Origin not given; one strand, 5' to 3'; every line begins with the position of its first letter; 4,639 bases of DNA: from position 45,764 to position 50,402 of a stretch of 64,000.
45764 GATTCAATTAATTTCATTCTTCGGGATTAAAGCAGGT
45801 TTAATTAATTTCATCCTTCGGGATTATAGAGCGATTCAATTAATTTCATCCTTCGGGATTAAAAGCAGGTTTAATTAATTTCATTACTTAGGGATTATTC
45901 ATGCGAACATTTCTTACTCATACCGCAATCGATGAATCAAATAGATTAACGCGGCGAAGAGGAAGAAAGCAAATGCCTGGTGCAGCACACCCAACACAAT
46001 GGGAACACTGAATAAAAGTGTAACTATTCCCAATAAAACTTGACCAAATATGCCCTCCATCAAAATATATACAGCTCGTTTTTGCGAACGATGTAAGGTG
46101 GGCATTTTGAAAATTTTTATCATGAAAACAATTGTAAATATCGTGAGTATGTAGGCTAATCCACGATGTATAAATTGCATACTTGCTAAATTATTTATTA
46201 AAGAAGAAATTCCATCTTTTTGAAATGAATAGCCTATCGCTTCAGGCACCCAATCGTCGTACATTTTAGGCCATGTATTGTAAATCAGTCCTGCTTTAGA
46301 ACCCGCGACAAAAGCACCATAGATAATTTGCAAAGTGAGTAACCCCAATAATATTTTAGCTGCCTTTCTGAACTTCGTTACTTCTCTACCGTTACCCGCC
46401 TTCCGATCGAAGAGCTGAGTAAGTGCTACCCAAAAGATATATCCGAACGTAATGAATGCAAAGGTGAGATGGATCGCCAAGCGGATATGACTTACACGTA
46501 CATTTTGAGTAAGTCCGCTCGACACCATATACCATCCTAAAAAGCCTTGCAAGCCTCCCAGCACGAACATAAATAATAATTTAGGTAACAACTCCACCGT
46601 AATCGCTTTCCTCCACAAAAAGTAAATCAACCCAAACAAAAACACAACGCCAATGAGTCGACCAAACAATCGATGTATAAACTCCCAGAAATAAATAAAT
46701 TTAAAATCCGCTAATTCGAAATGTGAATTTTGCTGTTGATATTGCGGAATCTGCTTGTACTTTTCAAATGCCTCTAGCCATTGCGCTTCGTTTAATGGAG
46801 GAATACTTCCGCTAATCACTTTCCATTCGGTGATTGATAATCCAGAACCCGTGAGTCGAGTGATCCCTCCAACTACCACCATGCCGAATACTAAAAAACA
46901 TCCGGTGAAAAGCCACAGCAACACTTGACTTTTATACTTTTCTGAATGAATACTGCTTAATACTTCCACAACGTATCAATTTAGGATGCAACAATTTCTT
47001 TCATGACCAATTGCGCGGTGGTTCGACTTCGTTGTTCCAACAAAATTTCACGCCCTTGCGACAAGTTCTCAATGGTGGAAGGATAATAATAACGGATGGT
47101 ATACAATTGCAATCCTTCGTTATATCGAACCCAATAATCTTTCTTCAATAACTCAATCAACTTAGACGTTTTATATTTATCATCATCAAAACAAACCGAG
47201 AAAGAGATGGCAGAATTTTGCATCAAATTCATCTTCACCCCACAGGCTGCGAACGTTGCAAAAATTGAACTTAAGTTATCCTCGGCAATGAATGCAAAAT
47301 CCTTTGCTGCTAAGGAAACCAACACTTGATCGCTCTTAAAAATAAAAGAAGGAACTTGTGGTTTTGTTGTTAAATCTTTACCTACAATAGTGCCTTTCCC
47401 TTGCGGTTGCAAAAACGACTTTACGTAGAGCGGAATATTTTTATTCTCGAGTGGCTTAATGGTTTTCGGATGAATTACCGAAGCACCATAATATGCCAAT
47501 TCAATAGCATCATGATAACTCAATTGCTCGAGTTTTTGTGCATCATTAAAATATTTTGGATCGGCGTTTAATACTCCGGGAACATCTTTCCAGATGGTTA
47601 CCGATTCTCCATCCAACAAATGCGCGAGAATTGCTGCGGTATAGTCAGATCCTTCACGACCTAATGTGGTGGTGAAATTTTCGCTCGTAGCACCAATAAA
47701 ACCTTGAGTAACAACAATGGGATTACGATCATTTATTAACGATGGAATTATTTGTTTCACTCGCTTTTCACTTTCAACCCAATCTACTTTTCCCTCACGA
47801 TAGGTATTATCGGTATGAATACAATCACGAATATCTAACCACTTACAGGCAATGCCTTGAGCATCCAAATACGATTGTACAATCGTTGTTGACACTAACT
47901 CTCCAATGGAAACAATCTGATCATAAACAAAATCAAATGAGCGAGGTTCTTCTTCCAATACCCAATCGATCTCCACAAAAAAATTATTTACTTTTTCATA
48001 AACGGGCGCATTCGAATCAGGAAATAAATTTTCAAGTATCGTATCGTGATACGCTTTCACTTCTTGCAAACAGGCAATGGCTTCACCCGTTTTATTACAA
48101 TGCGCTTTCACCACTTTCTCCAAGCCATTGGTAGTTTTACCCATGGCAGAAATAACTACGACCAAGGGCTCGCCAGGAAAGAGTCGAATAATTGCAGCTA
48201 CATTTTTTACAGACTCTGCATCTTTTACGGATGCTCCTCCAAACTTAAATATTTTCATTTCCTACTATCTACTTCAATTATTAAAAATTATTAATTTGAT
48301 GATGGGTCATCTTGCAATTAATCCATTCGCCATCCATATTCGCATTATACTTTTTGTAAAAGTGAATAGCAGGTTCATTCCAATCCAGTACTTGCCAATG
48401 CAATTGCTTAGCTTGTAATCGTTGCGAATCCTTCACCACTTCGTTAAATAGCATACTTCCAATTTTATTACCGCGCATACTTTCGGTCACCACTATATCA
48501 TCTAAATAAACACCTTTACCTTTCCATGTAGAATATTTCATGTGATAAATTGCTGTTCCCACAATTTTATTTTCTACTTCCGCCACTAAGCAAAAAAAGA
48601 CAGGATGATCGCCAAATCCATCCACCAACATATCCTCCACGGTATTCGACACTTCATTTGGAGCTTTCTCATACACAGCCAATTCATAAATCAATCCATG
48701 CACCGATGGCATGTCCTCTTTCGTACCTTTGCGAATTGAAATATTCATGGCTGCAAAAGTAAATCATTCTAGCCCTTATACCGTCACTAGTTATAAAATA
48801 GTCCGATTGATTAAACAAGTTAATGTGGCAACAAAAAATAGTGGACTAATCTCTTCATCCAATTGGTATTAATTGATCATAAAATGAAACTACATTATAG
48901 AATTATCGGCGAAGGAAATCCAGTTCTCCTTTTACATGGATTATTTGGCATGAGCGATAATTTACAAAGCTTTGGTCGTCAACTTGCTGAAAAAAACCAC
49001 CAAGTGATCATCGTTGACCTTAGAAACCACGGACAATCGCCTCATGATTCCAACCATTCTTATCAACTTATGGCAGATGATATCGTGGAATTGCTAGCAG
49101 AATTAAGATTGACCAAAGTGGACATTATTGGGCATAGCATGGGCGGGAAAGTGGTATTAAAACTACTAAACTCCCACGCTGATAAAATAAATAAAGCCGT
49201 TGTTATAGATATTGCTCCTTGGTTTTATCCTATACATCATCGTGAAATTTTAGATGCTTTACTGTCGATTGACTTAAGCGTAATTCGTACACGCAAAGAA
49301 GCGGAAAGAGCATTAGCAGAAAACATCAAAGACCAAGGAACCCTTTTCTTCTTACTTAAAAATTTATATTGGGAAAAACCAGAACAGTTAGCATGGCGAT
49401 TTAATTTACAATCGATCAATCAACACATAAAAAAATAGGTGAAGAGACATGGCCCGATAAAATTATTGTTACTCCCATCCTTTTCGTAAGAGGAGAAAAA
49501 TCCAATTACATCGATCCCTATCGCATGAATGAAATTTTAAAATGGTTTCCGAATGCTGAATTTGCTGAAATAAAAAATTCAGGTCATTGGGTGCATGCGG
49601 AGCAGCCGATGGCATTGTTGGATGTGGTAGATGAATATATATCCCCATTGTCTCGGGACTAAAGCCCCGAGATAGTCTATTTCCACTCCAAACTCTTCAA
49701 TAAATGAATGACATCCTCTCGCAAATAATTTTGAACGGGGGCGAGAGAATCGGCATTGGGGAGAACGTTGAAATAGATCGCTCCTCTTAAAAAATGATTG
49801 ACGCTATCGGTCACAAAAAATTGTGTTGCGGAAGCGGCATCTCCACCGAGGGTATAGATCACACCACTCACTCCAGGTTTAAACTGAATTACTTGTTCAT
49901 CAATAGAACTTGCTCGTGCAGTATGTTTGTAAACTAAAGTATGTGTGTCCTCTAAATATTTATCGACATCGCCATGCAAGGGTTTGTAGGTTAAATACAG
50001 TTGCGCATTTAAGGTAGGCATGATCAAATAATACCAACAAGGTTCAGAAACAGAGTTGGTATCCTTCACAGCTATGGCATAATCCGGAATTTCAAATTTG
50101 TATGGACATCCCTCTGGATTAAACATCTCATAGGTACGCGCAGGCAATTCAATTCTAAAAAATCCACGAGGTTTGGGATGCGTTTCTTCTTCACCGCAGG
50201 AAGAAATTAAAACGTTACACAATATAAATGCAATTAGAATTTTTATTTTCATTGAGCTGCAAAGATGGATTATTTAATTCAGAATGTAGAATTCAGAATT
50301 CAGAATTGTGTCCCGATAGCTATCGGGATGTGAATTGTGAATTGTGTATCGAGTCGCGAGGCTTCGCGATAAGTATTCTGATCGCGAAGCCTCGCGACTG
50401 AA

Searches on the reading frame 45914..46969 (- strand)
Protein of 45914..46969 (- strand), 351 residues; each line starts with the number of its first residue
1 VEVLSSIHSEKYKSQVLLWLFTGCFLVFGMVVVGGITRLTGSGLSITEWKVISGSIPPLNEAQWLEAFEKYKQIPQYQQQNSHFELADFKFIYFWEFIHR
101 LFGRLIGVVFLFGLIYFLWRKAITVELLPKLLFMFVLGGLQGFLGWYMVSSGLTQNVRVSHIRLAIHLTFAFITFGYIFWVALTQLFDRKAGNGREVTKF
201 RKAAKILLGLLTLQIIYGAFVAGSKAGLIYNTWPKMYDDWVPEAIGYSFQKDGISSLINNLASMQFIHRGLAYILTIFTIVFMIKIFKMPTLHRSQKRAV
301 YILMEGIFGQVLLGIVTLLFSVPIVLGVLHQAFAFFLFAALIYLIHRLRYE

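Call 7: find_encoding_contigs(protein=window:45914-46969:-, flank=6000, max_places=10)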
Protein window:45914-46969:- (351 aa): no gene with exactly this product is on record in the collection.

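Call 15: search_protein_families(library=pfam, proteins=[window:45914-46969:-])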
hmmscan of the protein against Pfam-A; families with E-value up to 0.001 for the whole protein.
window:45914-46969:- (351 aa): 1 family
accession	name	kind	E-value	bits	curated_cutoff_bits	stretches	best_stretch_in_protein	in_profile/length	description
PF02628.20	COX15-CtaA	-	3.4e-106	355.3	29.9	1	19-342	3-322/322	Cytochrome oxidase assembly protein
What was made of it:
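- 45914..46969 (-): ctaA (haem A synthase). Its stop codon lies 6 nt from the last unit. Pfam COX15-CtaA, E 3.4e-106 (call 15).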

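Call 20: find_homologous_proteins(query=window:45914-46969:-, max_evalue=1e-60)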
Query window:45914-46969:- (351 aa): 7400 proteins with E <= 1e-60 among 8000 candidates; the best 120 are listed.
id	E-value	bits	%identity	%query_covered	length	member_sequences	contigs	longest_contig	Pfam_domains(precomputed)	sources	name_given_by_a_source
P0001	5.3e-209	712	90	100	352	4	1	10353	PF02628.21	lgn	-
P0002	7.8e-207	705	100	92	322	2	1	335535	PF02628.21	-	-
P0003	2.4e-205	700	90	99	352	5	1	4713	PF02628.21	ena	-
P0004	1.1e-204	698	88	100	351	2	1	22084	PF02628.21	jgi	jgi:cytochrome c oxidase assembly protein subunit 15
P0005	2.8e-203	693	90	100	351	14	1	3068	PF02628.21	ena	-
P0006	1.6e-202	691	89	100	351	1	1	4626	PF02628.21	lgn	-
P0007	7.8e-201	685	87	99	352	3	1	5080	PF02628.21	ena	-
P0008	4.5e-200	682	88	99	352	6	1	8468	PF02628.21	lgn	-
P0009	1.0e-199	681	88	99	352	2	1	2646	PF02628.21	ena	-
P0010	2.1e-199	680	87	99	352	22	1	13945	PF02628.21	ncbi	-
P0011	1.6e-196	671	84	99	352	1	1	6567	PF02628.21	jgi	jgi:heme a synthase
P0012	4.9e-196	669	85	99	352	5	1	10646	PF02628.21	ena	-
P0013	2.4e-182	624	80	99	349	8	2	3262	PF02628.21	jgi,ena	-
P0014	6.2e-182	623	80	97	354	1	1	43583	PF02628.21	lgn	-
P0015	5.1e-180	616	85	92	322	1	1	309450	PF02628.21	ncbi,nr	ncbi:MAG: COX15/CtaA family protein [Bacteroidetes bacterium]|nr:COX15/CtaA family protein [Bacteroi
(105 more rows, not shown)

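Call 21: find_encoding_contigs(protein=P0002, flank=4000, max_places=6)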
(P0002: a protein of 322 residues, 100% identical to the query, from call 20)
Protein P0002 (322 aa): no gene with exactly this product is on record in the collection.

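Call 22: find_encoding_contigs(protein=P0001, flank=4000, max_places=6)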
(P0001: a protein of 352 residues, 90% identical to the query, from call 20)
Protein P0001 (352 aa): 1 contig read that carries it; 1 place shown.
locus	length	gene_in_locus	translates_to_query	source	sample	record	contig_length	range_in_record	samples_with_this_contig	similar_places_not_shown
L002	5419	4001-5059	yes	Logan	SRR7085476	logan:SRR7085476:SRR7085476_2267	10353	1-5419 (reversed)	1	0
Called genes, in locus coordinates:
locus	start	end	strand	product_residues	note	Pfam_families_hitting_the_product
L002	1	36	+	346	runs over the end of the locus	PF00730:HhH-GPD, PF00633:HHH (weak), PF14815:NUDIX_4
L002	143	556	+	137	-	PF00436:SSB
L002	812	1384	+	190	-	PF25593:GldD_lipo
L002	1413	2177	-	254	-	PF00561:Abhydrolase_1, PF05057:DUF676 (weak), PF12146:Hydrolase_4, PF12697:Abhydrolase_6, PF03403:PAF-AH_p_II (weak), PF07819:PGAP1 (weak)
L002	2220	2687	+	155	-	PF00583:Acetyltransf_1, PF13673:Acetyltransf_10 (weak), PF13508:Acetyltransf_7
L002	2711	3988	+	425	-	PF00696:AA_kinase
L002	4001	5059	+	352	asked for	PF02628:COX15-CtaA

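Call 23: find_encoding_contigs(protein=P0004, flank=4000, max_places=6)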
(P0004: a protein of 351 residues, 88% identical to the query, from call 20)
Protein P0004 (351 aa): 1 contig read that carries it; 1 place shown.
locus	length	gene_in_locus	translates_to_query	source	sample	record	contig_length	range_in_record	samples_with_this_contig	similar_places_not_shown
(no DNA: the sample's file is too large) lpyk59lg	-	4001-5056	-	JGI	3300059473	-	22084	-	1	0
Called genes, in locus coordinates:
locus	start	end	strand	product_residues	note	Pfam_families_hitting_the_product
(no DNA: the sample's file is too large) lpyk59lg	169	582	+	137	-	PF00436:SSB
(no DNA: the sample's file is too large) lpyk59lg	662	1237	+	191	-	PF25593:GldD_lipo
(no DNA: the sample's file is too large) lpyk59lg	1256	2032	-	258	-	PF07819:PGAP1, PF00561:Abhydrolase_1, PF03403:PAF-AH_p_II (weak), PF12146:Hydrolase_4, PF12697:Abhydrolase_6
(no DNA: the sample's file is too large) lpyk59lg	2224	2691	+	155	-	PF00583:Acetyltransf_1, PF13508:Acetyltransf_7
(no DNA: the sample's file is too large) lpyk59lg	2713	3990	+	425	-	PF00696:AA_kinase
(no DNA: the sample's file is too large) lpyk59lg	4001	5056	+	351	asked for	PF02628:COX15-CtaA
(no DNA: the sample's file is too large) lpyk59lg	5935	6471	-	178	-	PF05163:DinB (weak), PF12867:DinB_2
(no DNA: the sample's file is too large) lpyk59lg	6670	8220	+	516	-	PF13964:Beta-prop_Calicin, PF24681:Kelch_KLHDC2_KLHL20_DRC7 (weak), PF13415:Beta-prop_FBX42 (weak), PF24681:Kelch_KLHDC2_KLHL20_DRC7 (weak), PF24981:Beta-prop_ATRN-LZTR1 (weak), PF00801:PKD (weak), PF18911:PKD_4, PF18962:Por_Secre_tail, +1 more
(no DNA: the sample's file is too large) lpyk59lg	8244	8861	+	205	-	PF11667:DUF3267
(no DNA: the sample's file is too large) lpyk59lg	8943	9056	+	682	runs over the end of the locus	PF11412:DsbD_N, PF02683:DsbD_TM, PF13098:Thioredoxin_2, PF13899:Thioredoxin_7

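Call 24: find_encoding_contigs(protein=P0015, flank=4000, max_places=6)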
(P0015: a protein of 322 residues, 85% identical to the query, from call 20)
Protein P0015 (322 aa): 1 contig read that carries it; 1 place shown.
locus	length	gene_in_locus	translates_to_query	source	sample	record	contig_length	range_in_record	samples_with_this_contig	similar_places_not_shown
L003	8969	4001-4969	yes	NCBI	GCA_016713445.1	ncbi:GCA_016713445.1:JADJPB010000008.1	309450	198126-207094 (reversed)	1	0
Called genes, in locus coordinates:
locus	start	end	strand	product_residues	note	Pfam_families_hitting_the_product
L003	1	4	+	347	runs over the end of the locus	PF00730:HhH-GPD, PF00633:HHH (faint), PF14815:NUDIX_4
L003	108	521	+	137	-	PF00436:SSB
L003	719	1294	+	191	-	PF25593:GldD_lipo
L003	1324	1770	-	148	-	PF00561:Abhydrolase_1 (weak)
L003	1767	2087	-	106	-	PF07819:PGAP1 (faint), PF00561:Abhydrolase_1, PF02089:Palm_thioest (weak), PF05057:DUF676 (weak), PF12146:Hydrolase_4, PF12697:Abhydrolase_6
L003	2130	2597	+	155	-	PF00583:Acetyltransf_1, PF13673:Acetyltransf_10 (weak), PF13508:Acetyltransf_7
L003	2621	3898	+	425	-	PF00696:AA_kinase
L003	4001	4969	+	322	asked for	PF02628:COX15-CtaA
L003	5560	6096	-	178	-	PF12867:DinB_2, PF11716:MDMPI_N (faint)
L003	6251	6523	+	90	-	-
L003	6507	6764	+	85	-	-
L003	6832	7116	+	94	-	-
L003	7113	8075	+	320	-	-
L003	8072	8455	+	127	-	PF18962:Por_Secre_tail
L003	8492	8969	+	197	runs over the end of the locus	-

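Call 27: find_encoding_contigs(protein=P0010, flank=3000, max_places=8)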
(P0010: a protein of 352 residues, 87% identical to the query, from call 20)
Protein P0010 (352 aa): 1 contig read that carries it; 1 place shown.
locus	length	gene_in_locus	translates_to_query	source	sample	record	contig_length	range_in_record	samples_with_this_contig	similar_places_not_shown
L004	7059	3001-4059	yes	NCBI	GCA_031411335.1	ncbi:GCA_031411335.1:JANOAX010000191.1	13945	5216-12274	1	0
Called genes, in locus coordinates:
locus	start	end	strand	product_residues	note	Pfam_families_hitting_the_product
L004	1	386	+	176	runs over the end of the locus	PF25593:GldD_lipo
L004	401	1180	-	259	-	PF07819:PGAP1 (weak), PF00561:Abhydrolase_1, PF00975:Thioesterase (weak), PF12146:Hydrolase_4, PF12697:Abhydrolase_6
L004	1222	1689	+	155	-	PF00583:Acetyltransf_1, PF13673:Acetyltransf_10 (weak), PF13508:Acetyltransf_7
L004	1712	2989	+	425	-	PF00696:AA_kinase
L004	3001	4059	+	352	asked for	PF02628:COX15-CtaA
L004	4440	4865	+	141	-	PF01527:HTH_Tnp_1 (weak)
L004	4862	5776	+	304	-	PF00665:rve, PF13683:rve_3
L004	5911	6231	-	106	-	PF12867:DinB_2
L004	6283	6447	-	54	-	-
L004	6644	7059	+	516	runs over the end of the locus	PF13964:Beta-prop_Calicin (faint), PF24681:Kelch_KLHDC2_KLHL20_DRC7, PF24981:Beta-prop_ATRN-LZTR1 (weak), PF13415:Beta-prop_FBX42 (weak), PF24981:Beta-prop_ATRN-LZTR1 (weak), PF00801:PKD (weak), PF18911:PKD_4, PF18962:Por_Secre_tail, +1 more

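Call 28: find_encoding_contigs(protein=P0008, flank=3000, max_places=8)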
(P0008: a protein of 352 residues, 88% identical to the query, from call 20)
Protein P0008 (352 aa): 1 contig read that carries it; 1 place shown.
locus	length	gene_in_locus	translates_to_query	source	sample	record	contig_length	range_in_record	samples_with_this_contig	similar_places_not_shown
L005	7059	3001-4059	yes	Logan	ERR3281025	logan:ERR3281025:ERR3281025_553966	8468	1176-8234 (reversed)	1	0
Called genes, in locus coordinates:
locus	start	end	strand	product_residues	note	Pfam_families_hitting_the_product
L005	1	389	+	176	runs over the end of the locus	PF25593:GldD_lipo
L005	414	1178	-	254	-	PF00561:Abhydrolase_1, PF07819:PGAP1 (faint), PF12146:Hydrolase_4, PF12697:Abhydrolase_6, PF00561:Abhydrolase_1 (weak)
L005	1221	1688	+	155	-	PF00583:Acetyltransf_1, PF13673:Acetyltransf_10 (weak), PF13508:Acetyltransf_7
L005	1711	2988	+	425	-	PF00696:AA_kinase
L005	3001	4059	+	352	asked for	PF02628:COX15-CtaA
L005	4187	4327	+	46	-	-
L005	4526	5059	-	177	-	PF11716:MDMPI_N (weak), PF12867:DinB_2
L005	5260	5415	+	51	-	-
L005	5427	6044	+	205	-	PF11667:DUF3267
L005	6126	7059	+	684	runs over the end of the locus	PF11412:DsbD_N, PF02683:DsbD_TM, PF13098:Thioredoxin_2, PF13899:Thioredoxin_7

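Call 29: find_encoding_contigs(protein=P0003, flank=3000, max_places=8)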
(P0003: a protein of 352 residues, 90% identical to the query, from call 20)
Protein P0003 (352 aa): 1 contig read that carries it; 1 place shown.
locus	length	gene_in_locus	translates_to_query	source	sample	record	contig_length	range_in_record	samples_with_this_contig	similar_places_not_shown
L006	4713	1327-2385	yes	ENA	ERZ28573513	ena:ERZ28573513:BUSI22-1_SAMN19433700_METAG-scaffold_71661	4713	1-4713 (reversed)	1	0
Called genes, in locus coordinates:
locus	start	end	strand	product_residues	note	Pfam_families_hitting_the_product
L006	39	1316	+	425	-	PF00696:AA_kinase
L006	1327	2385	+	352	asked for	PF02628:COX15-CtaA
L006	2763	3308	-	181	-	-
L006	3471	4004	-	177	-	PF05163:DinB, PF12867:DinB_2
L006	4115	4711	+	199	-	?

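Call 30: find_encoding_contigs(protein=P0012, flank=3000, max_places=8)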
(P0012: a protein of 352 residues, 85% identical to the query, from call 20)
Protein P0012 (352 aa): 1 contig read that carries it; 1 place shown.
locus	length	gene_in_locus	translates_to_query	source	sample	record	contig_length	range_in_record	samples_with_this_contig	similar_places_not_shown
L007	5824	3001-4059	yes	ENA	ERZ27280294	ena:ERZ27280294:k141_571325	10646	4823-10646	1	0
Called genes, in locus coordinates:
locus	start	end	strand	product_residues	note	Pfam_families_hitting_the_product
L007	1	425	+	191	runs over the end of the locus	PF25593:GldD_lipo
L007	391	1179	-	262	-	PF07819:PGAP1, PF00561:Abhydrolase_1, PF12146:Hydrolase_4, PF12697:Abhydrolase_6, PF03403:PAF-AH_p_II (faint)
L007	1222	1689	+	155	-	PF00583:Acetyltransf_1, PF13673:Acetyltransf_10 (faint), PF13508:Acetyltransf_7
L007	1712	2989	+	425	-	PF00696:AA_kinase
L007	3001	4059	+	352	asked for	PF02628:COX15-CtaA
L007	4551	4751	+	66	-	-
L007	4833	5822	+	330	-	?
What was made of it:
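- Tried and rejected: Treated as spurious, because no gene is called at the homologous place in L002 or L007 (calls 22, 30).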

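Call 66: find_encoding_contigs(protein=P0006, flank=3000, max_places=6)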
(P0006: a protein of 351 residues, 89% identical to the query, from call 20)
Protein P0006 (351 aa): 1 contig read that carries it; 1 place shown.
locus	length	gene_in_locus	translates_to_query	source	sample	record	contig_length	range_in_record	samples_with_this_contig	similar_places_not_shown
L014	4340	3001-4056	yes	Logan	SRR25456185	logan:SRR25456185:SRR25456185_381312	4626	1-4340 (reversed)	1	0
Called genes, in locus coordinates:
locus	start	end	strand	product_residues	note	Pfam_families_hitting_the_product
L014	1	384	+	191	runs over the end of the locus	PF25593:GldD_lipo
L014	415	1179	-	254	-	PF00561:Abhydrolase_1, PF12146:Hydrolase_4, PF12697:Abhydrolase_6, PF03096:Ndr (faint), PF03403:PAF-AH_p_II (faint), PF07819:PGAP1 (weak)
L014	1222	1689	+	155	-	PF00583:Acetyltransf_1, PF13673:Acetyltransf_10 (weak), PF13508:Acetyltransf_7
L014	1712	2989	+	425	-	PF00696:AA_kinase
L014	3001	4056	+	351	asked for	PF02628:COX15-CtaA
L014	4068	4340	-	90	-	?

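Call 67: find_encoding_contigs(protein=P0005, flank=3000, max_places=6)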
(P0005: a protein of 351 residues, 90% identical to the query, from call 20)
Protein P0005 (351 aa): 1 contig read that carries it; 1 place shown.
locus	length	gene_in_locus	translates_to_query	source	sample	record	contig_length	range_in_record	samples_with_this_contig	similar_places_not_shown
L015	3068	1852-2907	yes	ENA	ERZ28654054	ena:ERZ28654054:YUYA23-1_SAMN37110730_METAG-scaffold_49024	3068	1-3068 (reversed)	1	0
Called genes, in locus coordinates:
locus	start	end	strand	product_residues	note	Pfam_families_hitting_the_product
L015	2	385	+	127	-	?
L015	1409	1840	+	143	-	-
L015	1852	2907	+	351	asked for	PF02628:COX15-CtaA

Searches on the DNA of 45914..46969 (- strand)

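Call 83: search_rna_families(sources=[L001, L002, L007, L008, L009, L010, L011, L012, L013], threshold=gathering)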
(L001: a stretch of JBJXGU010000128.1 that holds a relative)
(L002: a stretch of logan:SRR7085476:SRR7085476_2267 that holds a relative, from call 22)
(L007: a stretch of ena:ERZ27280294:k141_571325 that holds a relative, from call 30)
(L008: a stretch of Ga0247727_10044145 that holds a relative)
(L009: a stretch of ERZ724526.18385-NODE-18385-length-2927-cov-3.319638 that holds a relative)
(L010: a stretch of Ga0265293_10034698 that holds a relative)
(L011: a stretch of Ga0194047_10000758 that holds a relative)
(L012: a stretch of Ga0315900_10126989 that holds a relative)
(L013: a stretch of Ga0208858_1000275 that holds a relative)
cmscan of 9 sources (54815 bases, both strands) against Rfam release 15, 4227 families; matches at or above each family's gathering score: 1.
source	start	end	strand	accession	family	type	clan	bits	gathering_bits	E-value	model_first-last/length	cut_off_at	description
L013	1580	1653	-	RF00005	tRNA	Gene; tRNA;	CL00001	58.2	29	4.6e-10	1-71/71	no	tRNA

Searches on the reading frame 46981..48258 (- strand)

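Call 15: search_protein_families(library=pfam, proteins=[window:46981-48258:-])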
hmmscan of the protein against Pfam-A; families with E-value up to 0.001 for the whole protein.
window:46981-48258:- (425 aa): 1 family
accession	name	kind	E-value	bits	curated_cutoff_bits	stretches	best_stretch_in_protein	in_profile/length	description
PF00696.33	AA_kinase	-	1.9e-46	159.1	24.9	1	3-281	4-234/234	Amino acid kinase family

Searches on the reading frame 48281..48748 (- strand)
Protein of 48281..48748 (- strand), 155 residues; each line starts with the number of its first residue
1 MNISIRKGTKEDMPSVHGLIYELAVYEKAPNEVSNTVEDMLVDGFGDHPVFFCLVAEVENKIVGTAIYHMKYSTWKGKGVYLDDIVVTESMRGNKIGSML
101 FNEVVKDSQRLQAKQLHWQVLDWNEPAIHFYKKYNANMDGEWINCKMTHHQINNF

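Call 15: search_protein_families(library=pfam, proteins=[window:48281-48748:-])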
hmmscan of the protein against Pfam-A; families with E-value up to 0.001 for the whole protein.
window:48281-48748:- (155 aa): 3 families
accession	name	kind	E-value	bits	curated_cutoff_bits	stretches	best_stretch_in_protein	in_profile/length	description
PF00583.31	Acetyltransf_1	-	1.3e-16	61.3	20.7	1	45-133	28-113/116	Acetyltransferase (GNAT) family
PF13508.13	Acetyltransf_7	-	7e-11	42.8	27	1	53-134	5-80/84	Acetyltransferase (GNAT) domain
PF13673.13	Acetyltransf_10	-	0.00024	21.5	23.6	1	51-133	31-104/128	Acetyltransferase (GNAT) domain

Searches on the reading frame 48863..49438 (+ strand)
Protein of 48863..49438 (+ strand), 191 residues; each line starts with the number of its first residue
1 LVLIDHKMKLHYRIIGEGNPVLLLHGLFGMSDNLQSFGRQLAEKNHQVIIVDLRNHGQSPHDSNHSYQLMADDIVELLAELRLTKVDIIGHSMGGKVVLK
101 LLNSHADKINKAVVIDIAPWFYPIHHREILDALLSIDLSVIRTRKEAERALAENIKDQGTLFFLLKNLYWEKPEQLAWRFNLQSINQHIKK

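Call 15: search_protein_families(library=pfam, proteins=[window:48863-49438:+])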
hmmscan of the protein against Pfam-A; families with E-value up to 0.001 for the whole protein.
window:48863-49438:+ (191 aa): 10 families
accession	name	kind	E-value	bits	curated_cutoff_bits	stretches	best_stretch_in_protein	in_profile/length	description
PF00561.26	Abhydrolase_1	-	3.4e-24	86.3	25.8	1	19-121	1-107/245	alpha/beta hydrolase fold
PF12146.15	Hydrolase_4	-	4.8e-15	55.9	27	1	21-132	7-125/239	Serine aminopeptidase, S33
PF12697.13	Abhydrolase_6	-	3.8e-14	54.3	26.3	1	21-136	1-111/217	Alpha/beta hydrolase family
PF07819.20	PGAP1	-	1.2e-10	42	24.3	1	72-125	77-134/233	PGAP1-like alpha/beta domain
PF03403.19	PAF-AH_p_II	-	3.6e-05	22.9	20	1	73-127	210-261/372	Platelet-activating factor acetylhydrolase, isoform II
PF10340.15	Say1_Mug180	-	0.00014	21.3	21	1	66-124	173-238/374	Steryl acetyl hydrolase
PF05057.20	DUF676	-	0.00016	21.7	20.3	1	21-108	8-102/217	Putative serine esterase (DUF676)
PF02089.21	Palm_thioest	-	0.00019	21.7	26.8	1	20-105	1-94/254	Palmitoyl protein thioesterase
PF02450.21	LCAT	-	0.00072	19.3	21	1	53-109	94-146/392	Lecithin:cholesterol acyltransferase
PF06028.17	DUF915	-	0.00088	19.1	22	0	73-112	92-136/255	Alpha/beta hydrolase of unknown function (DUF915)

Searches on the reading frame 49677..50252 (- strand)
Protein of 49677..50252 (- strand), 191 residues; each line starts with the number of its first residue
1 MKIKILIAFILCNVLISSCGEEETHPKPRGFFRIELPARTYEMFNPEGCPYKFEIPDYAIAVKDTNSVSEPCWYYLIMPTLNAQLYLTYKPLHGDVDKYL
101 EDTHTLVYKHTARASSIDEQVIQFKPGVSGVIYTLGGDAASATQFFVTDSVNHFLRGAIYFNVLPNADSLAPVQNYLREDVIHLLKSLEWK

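Call 15: search_protein_families(library=pfam, proteins=[window:49677-50252:-])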
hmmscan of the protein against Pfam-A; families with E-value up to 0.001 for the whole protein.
window:49677-50252:- (191 aa): 1 family
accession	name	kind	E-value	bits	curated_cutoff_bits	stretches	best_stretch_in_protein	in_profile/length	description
PF25593.1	GldD_lipo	-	3.3e-63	213.1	27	1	22-190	2-170/170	Gliding motility lipoprotein GldD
